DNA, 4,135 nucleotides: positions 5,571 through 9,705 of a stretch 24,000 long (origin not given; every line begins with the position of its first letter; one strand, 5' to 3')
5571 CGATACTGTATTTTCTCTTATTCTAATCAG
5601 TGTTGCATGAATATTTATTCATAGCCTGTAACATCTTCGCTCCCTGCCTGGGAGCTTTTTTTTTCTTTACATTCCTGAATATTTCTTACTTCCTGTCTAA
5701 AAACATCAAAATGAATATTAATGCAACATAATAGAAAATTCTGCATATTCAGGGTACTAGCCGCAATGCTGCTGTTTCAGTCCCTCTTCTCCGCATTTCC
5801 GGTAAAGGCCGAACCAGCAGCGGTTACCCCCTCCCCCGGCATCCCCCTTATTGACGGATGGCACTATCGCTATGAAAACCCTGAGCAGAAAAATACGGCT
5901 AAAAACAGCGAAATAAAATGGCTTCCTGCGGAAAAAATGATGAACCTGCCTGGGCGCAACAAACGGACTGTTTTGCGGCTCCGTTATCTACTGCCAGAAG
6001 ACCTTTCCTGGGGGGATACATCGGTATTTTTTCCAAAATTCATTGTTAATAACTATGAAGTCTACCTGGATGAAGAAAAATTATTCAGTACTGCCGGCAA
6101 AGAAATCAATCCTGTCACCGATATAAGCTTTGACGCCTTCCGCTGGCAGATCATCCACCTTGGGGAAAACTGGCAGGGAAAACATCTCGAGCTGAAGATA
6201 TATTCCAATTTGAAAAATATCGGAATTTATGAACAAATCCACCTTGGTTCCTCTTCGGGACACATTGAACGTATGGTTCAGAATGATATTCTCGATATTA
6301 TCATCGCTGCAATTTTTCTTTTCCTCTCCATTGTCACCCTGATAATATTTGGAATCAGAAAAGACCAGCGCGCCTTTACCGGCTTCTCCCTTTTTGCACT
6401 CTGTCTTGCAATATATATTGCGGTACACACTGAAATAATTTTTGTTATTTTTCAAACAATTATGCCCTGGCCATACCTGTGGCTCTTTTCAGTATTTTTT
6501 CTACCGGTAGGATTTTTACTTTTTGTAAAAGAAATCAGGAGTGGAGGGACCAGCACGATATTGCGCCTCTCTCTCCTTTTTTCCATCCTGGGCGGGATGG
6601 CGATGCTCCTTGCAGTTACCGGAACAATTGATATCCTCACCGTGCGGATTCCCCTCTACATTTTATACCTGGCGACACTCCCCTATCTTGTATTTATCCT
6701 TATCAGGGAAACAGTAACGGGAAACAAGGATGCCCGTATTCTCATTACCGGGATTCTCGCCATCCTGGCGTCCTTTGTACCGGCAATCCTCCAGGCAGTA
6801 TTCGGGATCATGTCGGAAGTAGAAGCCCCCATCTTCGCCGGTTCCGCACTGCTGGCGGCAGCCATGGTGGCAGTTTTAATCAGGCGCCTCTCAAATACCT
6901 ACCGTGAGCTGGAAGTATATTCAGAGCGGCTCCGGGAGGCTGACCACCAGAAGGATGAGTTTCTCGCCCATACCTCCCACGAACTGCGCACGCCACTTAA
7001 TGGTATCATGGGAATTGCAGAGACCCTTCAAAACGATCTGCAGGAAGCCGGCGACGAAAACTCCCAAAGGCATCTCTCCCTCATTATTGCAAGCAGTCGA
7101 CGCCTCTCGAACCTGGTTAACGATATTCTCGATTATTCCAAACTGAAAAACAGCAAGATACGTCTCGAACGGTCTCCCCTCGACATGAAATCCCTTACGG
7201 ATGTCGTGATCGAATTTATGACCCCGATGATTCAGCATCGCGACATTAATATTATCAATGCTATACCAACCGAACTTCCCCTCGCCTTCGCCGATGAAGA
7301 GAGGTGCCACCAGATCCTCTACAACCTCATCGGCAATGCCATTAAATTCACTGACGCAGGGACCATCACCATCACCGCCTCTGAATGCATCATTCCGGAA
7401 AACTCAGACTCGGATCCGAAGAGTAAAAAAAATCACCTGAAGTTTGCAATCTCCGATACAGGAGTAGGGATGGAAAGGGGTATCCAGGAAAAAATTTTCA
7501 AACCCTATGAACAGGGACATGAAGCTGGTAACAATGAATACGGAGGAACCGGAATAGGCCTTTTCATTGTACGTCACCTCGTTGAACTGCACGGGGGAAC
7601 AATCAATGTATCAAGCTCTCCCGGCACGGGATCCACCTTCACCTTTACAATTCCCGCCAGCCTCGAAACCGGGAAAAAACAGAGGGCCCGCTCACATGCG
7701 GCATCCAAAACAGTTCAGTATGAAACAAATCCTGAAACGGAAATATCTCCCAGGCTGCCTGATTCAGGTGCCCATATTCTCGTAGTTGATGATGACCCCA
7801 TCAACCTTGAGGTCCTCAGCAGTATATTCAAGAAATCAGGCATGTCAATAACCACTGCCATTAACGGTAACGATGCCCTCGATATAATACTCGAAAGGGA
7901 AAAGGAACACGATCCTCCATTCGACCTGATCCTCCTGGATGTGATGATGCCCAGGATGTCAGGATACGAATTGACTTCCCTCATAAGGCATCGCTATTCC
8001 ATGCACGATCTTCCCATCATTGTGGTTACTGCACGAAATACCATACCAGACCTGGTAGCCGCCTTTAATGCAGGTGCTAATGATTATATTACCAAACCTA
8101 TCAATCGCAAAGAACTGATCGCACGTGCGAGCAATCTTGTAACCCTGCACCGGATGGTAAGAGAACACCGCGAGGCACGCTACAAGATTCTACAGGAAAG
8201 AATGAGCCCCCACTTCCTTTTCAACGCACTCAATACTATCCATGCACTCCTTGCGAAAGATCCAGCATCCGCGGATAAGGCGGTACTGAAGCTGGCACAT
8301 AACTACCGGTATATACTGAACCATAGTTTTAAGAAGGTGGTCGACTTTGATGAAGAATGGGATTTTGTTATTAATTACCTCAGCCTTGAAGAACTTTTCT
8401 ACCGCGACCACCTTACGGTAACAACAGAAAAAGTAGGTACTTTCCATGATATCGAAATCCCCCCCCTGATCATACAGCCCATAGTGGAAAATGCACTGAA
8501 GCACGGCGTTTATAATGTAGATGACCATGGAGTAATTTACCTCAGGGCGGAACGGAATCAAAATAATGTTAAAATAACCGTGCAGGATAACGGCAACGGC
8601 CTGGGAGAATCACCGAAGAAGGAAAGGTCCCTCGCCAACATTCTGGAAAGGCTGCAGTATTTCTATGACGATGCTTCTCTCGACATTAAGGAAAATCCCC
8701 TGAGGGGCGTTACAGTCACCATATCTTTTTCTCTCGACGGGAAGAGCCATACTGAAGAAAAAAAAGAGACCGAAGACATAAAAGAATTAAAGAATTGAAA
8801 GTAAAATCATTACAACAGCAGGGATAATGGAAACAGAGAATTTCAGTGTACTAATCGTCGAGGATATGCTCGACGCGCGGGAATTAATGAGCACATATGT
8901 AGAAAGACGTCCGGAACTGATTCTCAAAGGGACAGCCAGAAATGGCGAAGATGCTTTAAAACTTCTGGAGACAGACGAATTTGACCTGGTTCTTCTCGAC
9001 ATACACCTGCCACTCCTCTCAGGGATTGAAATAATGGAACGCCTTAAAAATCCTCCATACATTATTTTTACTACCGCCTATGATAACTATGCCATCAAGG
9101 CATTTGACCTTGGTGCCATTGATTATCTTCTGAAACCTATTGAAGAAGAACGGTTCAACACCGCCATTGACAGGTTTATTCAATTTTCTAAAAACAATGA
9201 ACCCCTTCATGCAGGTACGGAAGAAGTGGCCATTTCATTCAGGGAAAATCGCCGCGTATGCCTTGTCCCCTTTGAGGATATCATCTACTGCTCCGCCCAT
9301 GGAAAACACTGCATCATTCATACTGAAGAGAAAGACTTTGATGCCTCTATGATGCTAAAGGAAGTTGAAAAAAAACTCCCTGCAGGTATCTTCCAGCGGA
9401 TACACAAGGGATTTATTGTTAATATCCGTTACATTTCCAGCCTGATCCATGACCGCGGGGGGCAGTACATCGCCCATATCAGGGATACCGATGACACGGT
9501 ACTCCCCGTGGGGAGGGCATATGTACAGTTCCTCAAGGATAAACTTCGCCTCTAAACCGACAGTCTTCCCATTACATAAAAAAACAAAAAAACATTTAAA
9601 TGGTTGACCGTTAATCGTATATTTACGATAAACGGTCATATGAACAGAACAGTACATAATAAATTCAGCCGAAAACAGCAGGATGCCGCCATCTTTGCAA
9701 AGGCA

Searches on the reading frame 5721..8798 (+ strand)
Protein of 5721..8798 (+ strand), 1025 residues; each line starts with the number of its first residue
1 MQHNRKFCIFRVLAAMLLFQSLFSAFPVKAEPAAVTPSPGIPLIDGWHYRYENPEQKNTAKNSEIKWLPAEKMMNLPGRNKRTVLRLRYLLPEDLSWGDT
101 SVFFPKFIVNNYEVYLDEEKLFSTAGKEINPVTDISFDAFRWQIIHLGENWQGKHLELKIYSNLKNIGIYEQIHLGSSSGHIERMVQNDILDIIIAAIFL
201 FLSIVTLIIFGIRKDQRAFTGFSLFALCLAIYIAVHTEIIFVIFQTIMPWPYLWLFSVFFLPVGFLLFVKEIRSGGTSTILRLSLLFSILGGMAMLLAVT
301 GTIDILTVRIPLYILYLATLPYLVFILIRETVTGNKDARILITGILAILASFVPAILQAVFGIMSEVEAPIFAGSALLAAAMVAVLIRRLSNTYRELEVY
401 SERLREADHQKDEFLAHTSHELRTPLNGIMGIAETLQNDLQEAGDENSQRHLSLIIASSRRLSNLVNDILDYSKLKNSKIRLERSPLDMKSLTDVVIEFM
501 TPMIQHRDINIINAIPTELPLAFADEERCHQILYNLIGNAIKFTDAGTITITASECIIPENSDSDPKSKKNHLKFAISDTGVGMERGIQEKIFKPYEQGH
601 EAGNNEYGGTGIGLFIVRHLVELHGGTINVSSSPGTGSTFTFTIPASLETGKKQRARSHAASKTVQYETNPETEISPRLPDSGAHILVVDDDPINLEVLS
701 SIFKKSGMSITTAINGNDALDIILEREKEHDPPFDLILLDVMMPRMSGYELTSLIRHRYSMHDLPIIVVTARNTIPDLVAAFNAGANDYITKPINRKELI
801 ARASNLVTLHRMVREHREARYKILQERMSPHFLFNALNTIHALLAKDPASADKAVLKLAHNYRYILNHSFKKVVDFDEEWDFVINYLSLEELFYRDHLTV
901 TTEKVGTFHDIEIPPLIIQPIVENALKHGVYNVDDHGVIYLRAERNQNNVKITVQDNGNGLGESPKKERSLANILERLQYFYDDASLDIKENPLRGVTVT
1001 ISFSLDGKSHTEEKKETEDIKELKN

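Call 6: search_protein_families(library=pfam, proteins=[window:5721-8798:+])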
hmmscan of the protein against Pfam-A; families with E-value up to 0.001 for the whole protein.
window:5721-8798:+ (1025 aa): 7 families
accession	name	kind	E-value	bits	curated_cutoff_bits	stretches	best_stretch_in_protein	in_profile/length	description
PF02518.31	HATPase_c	-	4.9e-35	120.8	26.4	2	525-646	2-109/111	Histidine kinase-, DNA gyrase B-, and HSP90-like ATPase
PF00072.30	Response_reg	-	1.4e-30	106.2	30.2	1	686-802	1-109/111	Response regulator receiver domain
PF06580.19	His_kinase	-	8.2e-20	71.3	25.2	1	819-897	1-80/81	Histidine kinase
PF00512.31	HisKA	-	8.5e-20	71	26.9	1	410-477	1-65/66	His Kinase A (phospho-acceptor) domain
PF07695.17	7TMR-DISM_7TM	-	4.5e-09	37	29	1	190-364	3-177/205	7TM diverse intracellular signalling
PF13589.12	HATPase_c_3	-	9.2e-05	22.9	25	0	531-616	5-79/137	Histidine kinase-, DNA gyrase B-, and HSP90-like ATPase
PF13581.12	HATPase_c_2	-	0.00029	21.3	27.4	0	922-972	40-90/127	Histidine kinase-like ATPase domain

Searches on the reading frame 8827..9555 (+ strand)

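Call 6: search_protein_families(library=pfam, proteins=[window:8827-9555:+])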
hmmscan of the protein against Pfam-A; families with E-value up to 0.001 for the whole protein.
window:8827-9555:+ (242 aa): 2 families
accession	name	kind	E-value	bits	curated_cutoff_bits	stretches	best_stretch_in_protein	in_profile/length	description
PF00072.30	Response_reg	-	3.4e-22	79.2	30.2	1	8-114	1-110/111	Response regulator receiver domain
PF04397.21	LytTR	-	1.2e-21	77.2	22.6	1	143-240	2-97/98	LytTr DNA-binding domain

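Call 7: search_protein_families(library=ncbifam, proteins=[window:8827-9555:+])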
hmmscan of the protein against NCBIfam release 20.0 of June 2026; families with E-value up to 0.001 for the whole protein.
window:8827-9555:+ (242 aa): 82 families (the best 25 are shown)
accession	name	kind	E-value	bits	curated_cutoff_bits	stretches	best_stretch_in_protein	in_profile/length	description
NF008677.0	PRK11697.1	equivalog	1.6e-39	135.6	246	1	6-242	2-237/238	two-component system response regulator BtsR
NF010684.1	PRK14084.1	equivalog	2.9e-36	125.5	375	1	8-240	3-252/254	response regulator transcription factor LytR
TIGR02875.1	spore_0_A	equivalog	2.1e-17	63.3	200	1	6-123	3-127/262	sporulation transcription factor Spo0A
NF001965.0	PRK00742.1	subfamily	1.4e-15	57.4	293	1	5-110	3-114/357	chemotaxis-specific protein-glutamate methyltransferase CheB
NF008469.0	PRK11361.1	equivalog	3.7e-14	52.3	714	1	7-139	6-141/461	acetoacetate metabolism transcriptional regulator AtoC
NF009206.0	PRK12555.1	subfamily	3.1e-13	49.4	342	1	7-108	2-109/340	chemotaxis-specific protein-glutamate methyltransferase CheB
NF007135.0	PRK09581.1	equivalog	1.1e-12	47.5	474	1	8-110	5-112/457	PleD family two-component system response regulator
TIGR01387.1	cztR_silR_copR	subfamily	1.3e-12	47.8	279.2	1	35-119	26-115/218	heavy metal response regulator transcription factor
NF053854.1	RespRegPhoBBctds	equivalog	2e-12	47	270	1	8-124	1-121/225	two-component system response regulator PhoB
NF033120.0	vanR_FM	exception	4.1e-12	46.2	460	1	5-144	3-149/231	vancomycin resistance response regulator transcription factor, VanR-F/VanR-M family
NF041946.1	LuxO_transreg_Vib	equivalog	7.1e-12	44.8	800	1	11-125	2-119/463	quorum-sensing sigma-54 dependent transcriptional regulator LuxO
NF012227.0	AdeR_RR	equivalog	8.5e-12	45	340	1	4-114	10-122/239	efflux system response regulator transcription factor AdeR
NF007969.0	PRK10693.1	equivalog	1.3e-11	44.1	329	1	7-107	9-112/337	two-component system response regulator RssB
NF007935.0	PRK10651.1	equivalog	1.4e-11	44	250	1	2-116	3-122/216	two-component system response regulator NarL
NF045991.1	RespRegCtrARhodob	equivalog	2.7e-11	43.7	350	1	8-136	3-134/224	response regulator transcription factor CtrA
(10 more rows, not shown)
